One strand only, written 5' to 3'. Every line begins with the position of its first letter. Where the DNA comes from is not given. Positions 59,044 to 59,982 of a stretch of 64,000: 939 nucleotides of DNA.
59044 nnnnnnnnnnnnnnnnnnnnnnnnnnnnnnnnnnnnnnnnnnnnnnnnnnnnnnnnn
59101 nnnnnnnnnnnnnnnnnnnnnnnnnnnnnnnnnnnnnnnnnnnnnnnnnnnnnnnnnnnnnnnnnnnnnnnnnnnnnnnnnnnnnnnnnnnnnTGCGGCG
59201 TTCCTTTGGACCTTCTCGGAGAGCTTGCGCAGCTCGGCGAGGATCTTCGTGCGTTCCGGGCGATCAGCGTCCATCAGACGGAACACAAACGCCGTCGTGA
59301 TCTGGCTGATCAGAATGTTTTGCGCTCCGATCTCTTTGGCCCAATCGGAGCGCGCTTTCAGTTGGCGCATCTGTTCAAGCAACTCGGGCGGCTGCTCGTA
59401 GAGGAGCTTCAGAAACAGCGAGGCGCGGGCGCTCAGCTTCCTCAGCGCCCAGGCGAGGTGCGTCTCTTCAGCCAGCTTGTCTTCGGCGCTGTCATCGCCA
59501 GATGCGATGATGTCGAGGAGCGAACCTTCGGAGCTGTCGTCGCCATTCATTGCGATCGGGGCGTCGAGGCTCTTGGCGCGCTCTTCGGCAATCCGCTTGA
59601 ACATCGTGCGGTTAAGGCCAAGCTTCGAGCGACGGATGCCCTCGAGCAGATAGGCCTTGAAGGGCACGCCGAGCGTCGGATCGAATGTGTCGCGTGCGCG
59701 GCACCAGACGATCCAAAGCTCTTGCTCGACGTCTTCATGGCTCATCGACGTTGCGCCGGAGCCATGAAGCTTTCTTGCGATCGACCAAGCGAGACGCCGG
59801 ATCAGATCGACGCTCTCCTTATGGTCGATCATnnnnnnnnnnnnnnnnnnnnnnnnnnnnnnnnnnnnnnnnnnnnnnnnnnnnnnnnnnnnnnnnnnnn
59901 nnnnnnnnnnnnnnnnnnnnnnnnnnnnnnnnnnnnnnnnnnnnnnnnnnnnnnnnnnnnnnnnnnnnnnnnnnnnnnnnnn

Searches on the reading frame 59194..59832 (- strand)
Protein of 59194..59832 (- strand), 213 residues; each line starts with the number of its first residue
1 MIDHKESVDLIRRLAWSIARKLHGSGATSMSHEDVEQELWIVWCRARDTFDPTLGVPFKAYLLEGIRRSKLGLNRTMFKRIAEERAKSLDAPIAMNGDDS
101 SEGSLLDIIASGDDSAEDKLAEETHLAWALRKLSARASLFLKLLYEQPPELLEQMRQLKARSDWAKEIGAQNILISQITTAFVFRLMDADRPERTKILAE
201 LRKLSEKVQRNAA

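Call 61: search_protein_families(library=pfam, proteins=[window:59194-59832:-], max_evalue=0.001)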
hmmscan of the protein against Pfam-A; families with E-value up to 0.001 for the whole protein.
window:59194-59832:- (213 aa): 1 family
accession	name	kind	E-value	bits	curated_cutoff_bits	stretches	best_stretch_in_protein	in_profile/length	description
PF04542.20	Sigma70_r2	-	6.2e-09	36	24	1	12-68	6-59/71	Sigma-70 region 2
